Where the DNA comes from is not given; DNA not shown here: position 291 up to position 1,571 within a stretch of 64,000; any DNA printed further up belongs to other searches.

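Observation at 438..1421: Paralogous ~325-aa cytoplasmic proteins, each convergently paired with a different cell-wall hydrolase, at opposite ends of the window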

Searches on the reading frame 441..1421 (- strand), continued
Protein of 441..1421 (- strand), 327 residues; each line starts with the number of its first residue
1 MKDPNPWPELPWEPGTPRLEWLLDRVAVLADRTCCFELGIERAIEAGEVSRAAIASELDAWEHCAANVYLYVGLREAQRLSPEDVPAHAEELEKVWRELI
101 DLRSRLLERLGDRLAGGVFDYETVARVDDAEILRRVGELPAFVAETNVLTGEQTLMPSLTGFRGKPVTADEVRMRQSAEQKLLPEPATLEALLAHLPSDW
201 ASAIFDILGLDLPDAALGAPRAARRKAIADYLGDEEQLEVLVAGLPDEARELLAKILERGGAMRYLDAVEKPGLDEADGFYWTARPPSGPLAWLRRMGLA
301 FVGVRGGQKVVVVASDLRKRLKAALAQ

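Call 29: search_protein_families(library=pfam, proteins=[P0025, P0026, P0034, P0047, P0053, P0072, P0083, P0038, P0040, P0051], max_evalue=0.01)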
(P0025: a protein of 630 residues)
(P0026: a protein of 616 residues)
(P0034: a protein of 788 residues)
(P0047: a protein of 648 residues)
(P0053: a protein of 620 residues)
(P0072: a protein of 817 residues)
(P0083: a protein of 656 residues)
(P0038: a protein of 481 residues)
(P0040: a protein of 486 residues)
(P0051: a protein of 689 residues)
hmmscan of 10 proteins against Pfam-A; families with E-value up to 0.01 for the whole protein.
P0025 (630 aa): 0 families

P0026 (616 aa): 0 families

P0034 (788 aa): 3 families
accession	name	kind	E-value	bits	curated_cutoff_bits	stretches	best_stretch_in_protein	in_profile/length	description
PF02810.21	SEC-C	-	2.2e-09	37.5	20.4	1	766-784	1-19/19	SEC-C motif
PF13646.12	HEAT_2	-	9.6e-07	29.4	27.7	1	451-509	17-76/88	HEAT repeats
PF03130.22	HEAT_PBS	-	0.0001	22.9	20.9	0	423-439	9-25/27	PBS lyase HEAT-like repeat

P0047 (648 aa): 10 families
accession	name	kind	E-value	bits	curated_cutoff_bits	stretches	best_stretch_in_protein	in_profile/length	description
PF07719.23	TPR_2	-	1.5e-09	37.7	27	0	6-35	3-32/34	Tetratricopeptide repeat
PF14559.12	TPR_19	-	1.5e-07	32.1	25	1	385-440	1-56/68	Tetratricopeptide repeat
PF00515.34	TPR_1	-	1.7e-07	31.2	27.8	0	411-434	3-26/34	Tetratricopeptide repeat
PF13424.12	TPR_12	-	3.6e-07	30.7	30.1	1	383-434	11-70/77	Tetratricopeptide repeat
PF13432.12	TPR_16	-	1.4e-05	25.9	32.7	1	384-434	6-56/65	Tetratricopeptide repeat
PF13181.12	TPR_8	-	4.1e-05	23.8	25.7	0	382-408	8-34/34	Tetratricopeptide repeat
PF12895.13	ANAPC3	-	5.9e-05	23.7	27.2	1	379-433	27-80/82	Anaphase-promoting complex, cyclosome, subunit 3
PF23914.1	TPR_CcmH_CycH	-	0.00014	22.2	42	0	377-435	86-147/158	Cytochrome c-type biogenesis protein H TPR domain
PF13428.12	TPR_14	-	0.0012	19.8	23.5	1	381-416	7-42/44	Tetratricopeptide repeat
PF23300.3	HEAT_Nup120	-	0.0044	17.3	29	0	399-438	16-55/170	Nucleoporin Nup120, HEAT repeats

P0053 (620 aa): 19 families
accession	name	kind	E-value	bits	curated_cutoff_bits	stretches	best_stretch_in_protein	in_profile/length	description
PF07719.23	TPR_2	-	1.4e-16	59.6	27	0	407-430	3-26/34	Tetratricopeptide repeat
PF14559.12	TPR_19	-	1.1e-14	55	25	1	16-66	1-52/68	Tetratricopeptide repeat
PF13424.12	TPR_12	-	5.3e-12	46.2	30.1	1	42-106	6-74/77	Tetratricopeptide repeat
PF13428.12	TPR_14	-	2.6e-11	43.5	23.5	0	373-412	3-42/44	Tetratricopeptide repeat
PF13432.12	TPR_16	-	6.5e-11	42.9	32.7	0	10-61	1-53/65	Tetratricopeptide repeat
PF13174.12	TPR_6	-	9e-11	42.1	26.3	0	373-397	2-26/33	Tetratricopeptide repeat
PF13374.12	TPR_10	-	1.6e-08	34.7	27.5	0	42-67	5-30/42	Tetratricopeptide repeat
PF00515.34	TPR_1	-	1.6e-08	34.5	27.8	0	164-183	8-27/34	Tetratricopeptide repeat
PF25062.1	ARM_TT21_N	-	1.5e-07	31.9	40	1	343-435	33-132/222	Tetratricopeptide repeat protein 21 N-terminal ARM repeat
PF12895.13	ANAPC3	-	2.5e-07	31.3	27.2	1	137-182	36-81/82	Anaphase-promoting complex, cyclosome, subunit 3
PF20308.4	TPR-S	-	5.1e-07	30.6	27.6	1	22-109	2-84/102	Tetratricopeptide Repeats-Sensor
PF07721.20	TPR_4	-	2e-05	25.2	27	0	372-395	2-25/26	Tetratricopeptide repeat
PF23300.3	HEAT_Nup120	-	4e-05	24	29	0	388-465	9-88/170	Nucleoporin Nup120, HEAT repeats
PF13181.12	TPR_8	-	4.9e-05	23.6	25.7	0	408-430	4-26/34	Tetratricopeptide repeat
PF13176.12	TPR_7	-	0.00011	22.5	27.9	0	373-396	1-24/36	Tetratricopeptide repeat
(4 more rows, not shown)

P0072 (817 aa): 10 families
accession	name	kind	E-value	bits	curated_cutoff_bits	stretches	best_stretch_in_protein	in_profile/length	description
PF07929.16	PRiA4_ORF3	-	3.3e-11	43.6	26.6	1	686-815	5-125/173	Plasmid pRiA4b ORF-3-like protein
PF14559.12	TPR_19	-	4.9e-09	36.8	25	0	38-91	1-55/68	Tetratricopeptide repeat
PF02810.21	SEC-C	-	5.7e-08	32.9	20.4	1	8-24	2-18/19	SEC-C motif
PF07719.23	TPR_2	-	1.6e-06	28.2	27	0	435-458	3-26/34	Tetratricopeptide repeat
PF12895.13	ANAPC3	-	3.1e-06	27.8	27.2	0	41-124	2-81/82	Anaphase-promoting complex, cyclosome, subunit 3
PF13181.12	TPR_8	-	4.6e-05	23.7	25.7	0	436-458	4-26/34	Tetratricopeptide repeat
PF13424.12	TPR_12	-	0.00039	21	30.1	0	31-61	6-36/77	Tetratricopeptide repeat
PF07721.20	TPR_4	-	0.00063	20.6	27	0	30-51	3-24/26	Tetratricopeptide repeat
PF13432.12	TPR_16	-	0.0047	17.8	32.7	0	29-55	32-58/65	Tetratricopeptide repeat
PF10938.13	YfdX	-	0.0048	17.3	26.6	0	32-68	5-41/149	YfdX protein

P0083 (656 aa): 24 families
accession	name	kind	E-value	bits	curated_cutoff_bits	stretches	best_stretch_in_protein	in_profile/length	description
PF07719.23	TPR_2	-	7.4e-38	126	27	5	391-420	5-34/34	Tetratricopeptide repeat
PF00515.34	TPR_1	-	2.3e-36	122.6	27.8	4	391-420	5-34/34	Tetratricopeptide repeat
PF13414.12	TPR_11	-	1.8e-35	120.8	26.8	3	394-435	1-42/42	TPR repeat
PF13431.12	TPR_17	-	6.2e-30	101.4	24.4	3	409-442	1-34/34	Tetratricopeptide repeat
PF13181.12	TPR_8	-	2.3e-27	93.2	25.7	3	391-419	5-33/34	Tetratricopeptide repeat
PF13424.12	TPR_12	-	1.4e-25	89.7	30.1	3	422-487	4-73/77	Tetratricopeptide repeat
PF13432.12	TPR_16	-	2.6e-24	85.7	32.7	3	201-257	7-63/65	Tetratricopeptide repeat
PF13176.12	TPR_7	-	5.7e-23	79.4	27.9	3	391-418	3-32/36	Tetratricopeptide repeat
PF14559.12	TPR_19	-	4.4e-22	78.6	25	4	399-454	3-58/68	Tetratricopeptide repeat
PF13428.12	TPR_14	-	1.7e-21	75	23.5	3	326-362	7-43/44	Tetratricopeptide repeat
PF13174.12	TPR_6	-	8.8e-21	73.5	26.3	1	260-290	1-31/33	Tetratricopeptide repeat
PF13371.12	TPR_9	-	7.4e-20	71.2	35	4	393-455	1-63/73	Tetratricopeptide repeat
PF13374.12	TPR_10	-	4.6e-13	49.2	27.5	2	422-449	3-30/42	Tetratricopeptide repeat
PF12895.13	ANAPC3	-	2.7e-12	47.2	27.2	2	214-284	12-81/82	Anaphase-promoting complex, cyclosome, subunit 3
PF07721.20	TPR_4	-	3.9e-12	46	27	0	324-345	5-26/26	Tetratricopeptide repeat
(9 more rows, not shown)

P0038 (481 aa): 0 families

P0040 (486 aa): 1 family
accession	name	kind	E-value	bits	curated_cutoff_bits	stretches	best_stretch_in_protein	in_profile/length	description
PF09722.15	Xre_MbcA_ParS_C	-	1.7e-05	25.2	24.5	1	141-176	14-49/51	Antitoxin Xre/MbcA/ParS C-terminal toxin-binding domain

P0051 (689 aa): 0 families

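Call 35: find_related_loci(query=A3, collection=genome_contigs, flank=8000)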
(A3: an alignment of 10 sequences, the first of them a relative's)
Query A3 (327 aa) in genome_contigs; peptide patterns used: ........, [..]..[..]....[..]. (x = any residue, [..] = any of these).
21 stretches matched a pattern; 4 encode a relative of the query (tblastn E <= 1e-3); 4 distinct loci.
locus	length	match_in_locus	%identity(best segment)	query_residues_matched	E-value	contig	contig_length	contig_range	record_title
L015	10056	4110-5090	83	1-327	0e+0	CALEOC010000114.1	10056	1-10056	MAG TPA_asm: uncultured Myxococcales bacterium isolate SRR1561992_bin.48_CONCOCT_v1.1_MAG genome assembly, contig: ERZ72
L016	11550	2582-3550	45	1-326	4e-73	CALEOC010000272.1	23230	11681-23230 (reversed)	MAG TPA_asm: uncultured Myxococcales bacterium isolate SRR1561992_bin.48_CONCOCT_v1.1_MAG genome assembly, contig: ERZ72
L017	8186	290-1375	36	16-327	3e-44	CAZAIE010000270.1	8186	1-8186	MAG TPA_asm: uncultured Myxococcaceae bacterium isolate binchicken_co269_54 genome assembly, contig: NODE_9085_length_81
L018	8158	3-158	63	276-327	8e-15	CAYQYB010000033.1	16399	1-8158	MAG TPA_asm: uncultured Verrucomicrobiota bacterium isolate SRP220891_co2_89 genome assembly, contig: NODE_5622_length_1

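Call 36: find_related_loci(query=A3, collection=metagenome_contigs, flank=8000)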
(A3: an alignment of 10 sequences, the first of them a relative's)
Query A3 (327 aa) in metagenome_contigs; peptide patterns used: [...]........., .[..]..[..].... (x = any residue, [..] = any of these).
600 stretches matched a pattern (row limit reached: there are more); 5 encode a relative of the query (tblastn E <= 1e-3); 5 distinct loci.
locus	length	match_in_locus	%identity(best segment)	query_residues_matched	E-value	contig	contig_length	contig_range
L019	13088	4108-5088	83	1-327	0e+0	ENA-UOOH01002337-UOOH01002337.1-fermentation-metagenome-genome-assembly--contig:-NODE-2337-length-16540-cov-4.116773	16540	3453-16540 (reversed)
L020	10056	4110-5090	83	1-327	0e+0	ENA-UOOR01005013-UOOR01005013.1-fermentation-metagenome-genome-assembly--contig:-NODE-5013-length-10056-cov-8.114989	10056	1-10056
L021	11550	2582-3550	45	1-326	5e-73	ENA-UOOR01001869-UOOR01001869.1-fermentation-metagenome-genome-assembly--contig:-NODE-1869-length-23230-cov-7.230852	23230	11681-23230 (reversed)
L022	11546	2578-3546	45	1-326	5e-73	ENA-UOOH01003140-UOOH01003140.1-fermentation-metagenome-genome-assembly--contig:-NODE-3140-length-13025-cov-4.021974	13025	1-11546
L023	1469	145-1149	37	4-325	9e-46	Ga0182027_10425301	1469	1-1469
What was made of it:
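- Tried and rejected: GTDB genomes and JGI metagenomes yielded only the same few lineages, because the exact-pattern step is strict (calls 35, 36).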

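Call 37: find_encoding_contigs(protein=P0010, flank=8000, max_places=3)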
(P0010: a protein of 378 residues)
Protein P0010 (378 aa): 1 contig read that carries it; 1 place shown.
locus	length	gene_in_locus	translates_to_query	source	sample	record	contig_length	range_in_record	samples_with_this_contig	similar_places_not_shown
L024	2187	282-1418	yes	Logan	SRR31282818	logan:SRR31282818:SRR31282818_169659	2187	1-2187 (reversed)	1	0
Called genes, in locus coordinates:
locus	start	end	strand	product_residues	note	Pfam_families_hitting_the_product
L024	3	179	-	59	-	?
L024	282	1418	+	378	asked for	-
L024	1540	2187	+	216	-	?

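Call 39: find_encoding_contigs(protein=P0014, flank=8000, max_places=3)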
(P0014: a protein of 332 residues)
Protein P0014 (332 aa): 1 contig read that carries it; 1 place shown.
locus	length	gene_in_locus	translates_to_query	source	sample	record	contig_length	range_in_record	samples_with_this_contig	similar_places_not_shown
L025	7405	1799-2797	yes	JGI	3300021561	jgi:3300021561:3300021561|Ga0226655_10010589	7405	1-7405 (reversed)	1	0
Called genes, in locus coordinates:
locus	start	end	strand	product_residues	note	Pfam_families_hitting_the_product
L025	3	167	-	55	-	?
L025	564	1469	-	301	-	PF01471:PG_binding_1, PF09374:PG_binding_3 (weak), PF01471:PG_binding_1, PF02557:VanY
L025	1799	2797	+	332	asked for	-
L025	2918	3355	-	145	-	-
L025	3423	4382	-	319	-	PF04463:2-thiour_desulf, PF08349:DUF1722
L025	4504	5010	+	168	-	PF02469:Fasciclin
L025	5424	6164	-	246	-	PF07238:PilZ, PF00072:Response_reg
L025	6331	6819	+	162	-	PF01257:2Fe-2S_thioredx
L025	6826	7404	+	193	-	?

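Call 40: find_encoding_contigs(protein=P0015, flank=8000, max_places=3)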
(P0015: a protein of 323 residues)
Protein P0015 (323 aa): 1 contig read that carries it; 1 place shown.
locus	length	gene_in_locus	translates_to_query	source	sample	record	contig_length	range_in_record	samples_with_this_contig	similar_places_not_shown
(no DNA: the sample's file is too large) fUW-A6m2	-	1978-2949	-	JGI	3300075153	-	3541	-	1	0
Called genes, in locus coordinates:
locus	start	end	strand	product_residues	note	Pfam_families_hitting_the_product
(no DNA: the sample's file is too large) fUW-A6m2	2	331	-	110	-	?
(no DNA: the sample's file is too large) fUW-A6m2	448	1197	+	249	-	-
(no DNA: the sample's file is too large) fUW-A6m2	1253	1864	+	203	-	-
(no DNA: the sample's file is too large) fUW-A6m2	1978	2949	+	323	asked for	-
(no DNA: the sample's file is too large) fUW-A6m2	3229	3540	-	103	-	?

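Call 41: find_encoding_contigs(protein=P0017, flank=8000, max_places=3)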
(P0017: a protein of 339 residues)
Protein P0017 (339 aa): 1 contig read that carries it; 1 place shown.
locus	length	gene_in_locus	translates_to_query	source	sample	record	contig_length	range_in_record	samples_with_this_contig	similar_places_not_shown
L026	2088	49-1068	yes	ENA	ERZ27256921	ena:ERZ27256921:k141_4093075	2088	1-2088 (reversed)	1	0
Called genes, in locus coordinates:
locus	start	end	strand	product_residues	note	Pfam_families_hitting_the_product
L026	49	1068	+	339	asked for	-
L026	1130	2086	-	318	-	?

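Call 44: find_encoding_contigs(protein=P0012, flank=8000, max_places=3)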
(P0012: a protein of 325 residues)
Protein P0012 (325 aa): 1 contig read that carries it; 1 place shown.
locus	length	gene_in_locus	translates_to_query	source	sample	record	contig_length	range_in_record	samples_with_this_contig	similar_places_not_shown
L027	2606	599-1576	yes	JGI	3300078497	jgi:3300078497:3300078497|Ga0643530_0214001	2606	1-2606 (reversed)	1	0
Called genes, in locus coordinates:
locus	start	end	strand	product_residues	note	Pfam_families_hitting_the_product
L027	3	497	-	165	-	?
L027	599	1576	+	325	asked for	-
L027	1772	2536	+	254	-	-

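Call 45: find_encoding_contigs(protein=P0009, flank=8000, max_places=3)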
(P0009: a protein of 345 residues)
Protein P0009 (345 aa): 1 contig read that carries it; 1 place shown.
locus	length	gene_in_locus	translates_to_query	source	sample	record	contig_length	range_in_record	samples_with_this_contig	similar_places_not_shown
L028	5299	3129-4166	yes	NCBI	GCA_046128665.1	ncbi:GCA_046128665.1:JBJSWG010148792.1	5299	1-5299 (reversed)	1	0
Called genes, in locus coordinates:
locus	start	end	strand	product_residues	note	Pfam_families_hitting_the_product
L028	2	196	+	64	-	?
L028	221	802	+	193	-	PF09536:DUF2378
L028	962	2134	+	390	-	PF13421:Band_7_1, PF12773:DZR (faint), PF13240:Zn_Ribbon_1 (weak)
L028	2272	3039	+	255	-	-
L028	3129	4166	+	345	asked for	-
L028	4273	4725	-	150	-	-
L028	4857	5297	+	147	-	?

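Call 46: find_encoding_contigs(protein=P0013, flank=8000, max_places=3)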
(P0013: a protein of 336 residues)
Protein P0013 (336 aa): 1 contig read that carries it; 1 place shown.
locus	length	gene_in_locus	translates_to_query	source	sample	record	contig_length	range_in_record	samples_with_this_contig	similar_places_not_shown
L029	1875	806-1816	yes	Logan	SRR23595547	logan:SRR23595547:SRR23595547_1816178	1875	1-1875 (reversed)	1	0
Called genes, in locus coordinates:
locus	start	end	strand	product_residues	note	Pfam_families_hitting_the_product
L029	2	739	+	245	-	?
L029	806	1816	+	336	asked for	-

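Call 54: search_protein_families(library=pfam, alignment_id=A5, max_evalue=0.01)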
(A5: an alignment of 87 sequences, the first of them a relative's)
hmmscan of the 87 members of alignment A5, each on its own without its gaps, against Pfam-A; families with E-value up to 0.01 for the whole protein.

A. member 1, P0023 (359 aa): 0 families

B. families by the number of members that match (of 87 scanned): 54 families (the first 25 are shown)
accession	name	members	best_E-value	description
PF14559.12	TPR_19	34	4.4e-22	Tetratricopeptide repeat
PF07719.23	TPR_2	33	7.4e-38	Tetratricopeptide repeat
PF13428.12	TPR_14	29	1.7e-21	Tetratricopeptide repeat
PF13432.12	TPR_16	28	2.6e-24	Tetratricopeptide repeat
PF13424.12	TPR_12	26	1.4e-25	Tetratricopeptide repeat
PF12895.13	ANAPC3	26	1.5e-17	Anaphase-promoting complex, cyclosome, subunit 3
PF13181.12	TPR_8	24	2.3e-27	Tetratricopeptide repeat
PF00515.34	TPR_1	23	2.3e-36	Tetratricopeptide repeat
PF07721.20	TPR_4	20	3.9e-12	Tetratricopeptide repeat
PF13174.12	TPR_6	17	8.8e-21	Tetratricopeptide repeat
PF13431.12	TPR_17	15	6.2e-30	Tetratricopeptide repeat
PF13374.12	TPR_10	14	4.6e-13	Tetratricopeptide repeat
PF20308.4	TPR-S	11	5.1e-07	Tetratricopeptide Repeats-Sensor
PF07929.16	PRiA4_ORF3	9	1.9e-61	Plasmid pRiA4b ORF-3-like protein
PF02810.21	SEC-C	9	9.6e-10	SEC-C motif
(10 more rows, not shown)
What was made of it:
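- These are protein-interaction modules (calls 29, 54).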

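Call 70: list_cluster_members(proteins=[P0023, P0025, P0034, P0047, P0072, P0083, P0038, P0040, P0028, P0039])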
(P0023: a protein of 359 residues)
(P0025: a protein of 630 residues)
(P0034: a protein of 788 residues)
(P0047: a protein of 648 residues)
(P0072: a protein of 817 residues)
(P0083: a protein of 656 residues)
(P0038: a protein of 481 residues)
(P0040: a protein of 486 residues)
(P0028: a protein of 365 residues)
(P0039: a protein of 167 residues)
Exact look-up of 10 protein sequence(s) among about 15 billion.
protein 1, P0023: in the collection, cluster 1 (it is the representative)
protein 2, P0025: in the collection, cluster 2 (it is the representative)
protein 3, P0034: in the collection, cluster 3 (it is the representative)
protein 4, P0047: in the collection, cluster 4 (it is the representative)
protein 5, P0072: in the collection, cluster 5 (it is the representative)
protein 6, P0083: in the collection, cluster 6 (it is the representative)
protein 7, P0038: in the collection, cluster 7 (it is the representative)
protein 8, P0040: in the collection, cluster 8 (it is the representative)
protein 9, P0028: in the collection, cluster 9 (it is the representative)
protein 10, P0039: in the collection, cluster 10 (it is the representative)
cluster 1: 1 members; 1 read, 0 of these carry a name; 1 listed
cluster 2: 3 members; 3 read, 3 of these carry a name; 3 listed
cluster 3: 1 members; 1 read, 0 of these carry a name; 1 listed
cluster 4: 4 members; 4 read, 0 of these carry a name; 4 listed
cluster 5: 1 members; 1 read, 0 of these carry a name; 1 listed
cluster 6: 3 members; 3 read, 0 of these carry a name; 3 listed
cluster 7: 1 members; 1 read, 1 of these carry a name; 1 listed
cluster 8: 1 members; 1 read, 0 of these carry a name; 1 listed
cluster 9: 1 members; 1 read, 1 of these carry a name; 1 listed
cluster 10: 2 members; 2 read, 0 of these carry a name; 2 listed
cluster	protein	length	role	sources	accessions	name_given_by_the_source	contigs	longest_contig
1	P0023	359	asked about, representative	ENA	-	-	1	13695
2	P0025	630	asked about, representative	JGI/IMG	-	hypothetical protein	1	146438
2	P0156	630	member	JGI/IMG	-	hypothetical protein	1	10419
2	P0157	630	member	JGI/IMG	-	hypothetical protein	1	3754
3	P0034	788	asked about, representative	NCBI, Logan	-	-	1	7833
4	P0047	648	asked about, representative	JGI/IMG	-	-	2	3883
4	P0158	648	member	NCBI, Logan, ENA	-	-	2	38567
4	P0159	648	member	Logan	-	-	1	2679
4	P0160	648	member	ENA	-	-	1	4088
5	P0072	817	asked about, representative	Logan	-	-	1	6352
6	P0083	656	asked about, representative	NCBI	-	-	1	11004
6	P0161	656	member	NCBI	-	-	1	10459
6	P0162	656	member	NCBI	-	-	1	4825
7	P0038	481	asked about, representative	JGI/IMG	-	hypothetical protein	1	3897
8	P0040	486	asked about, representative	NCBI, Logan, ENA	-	-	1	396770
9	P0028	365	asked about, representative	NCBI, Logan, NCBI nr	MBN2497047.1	MAG: hypothetical protein JXR96_20815 [Deltaproteobacteria bacterium] | hypothetical protein [Deltaproteobacteria bacterium]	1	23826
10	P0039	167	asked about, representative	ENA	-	-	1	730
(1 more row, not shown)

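Call 71: find_related_loci(query=A3, collection=viral_contigs, flank=8000)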
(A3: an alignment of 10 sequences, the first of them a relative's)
Query A3 (327 aa) in viral_contigs; peptide patterns used: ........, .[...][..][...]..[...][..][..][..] (x = any residue, [..] = any of these).
51 stretches matched a pattern, but none encodes a relative of the query by tblastn (E <= 1e-3).
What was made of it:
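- On Phage lysis cassette (endolysin with accessory genes): No relative in viral contigs (call 71).
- It has no relative in 2.9 million viral contigs (call 71).
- Tried and rejected: Viral contigs gave none (call 71).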
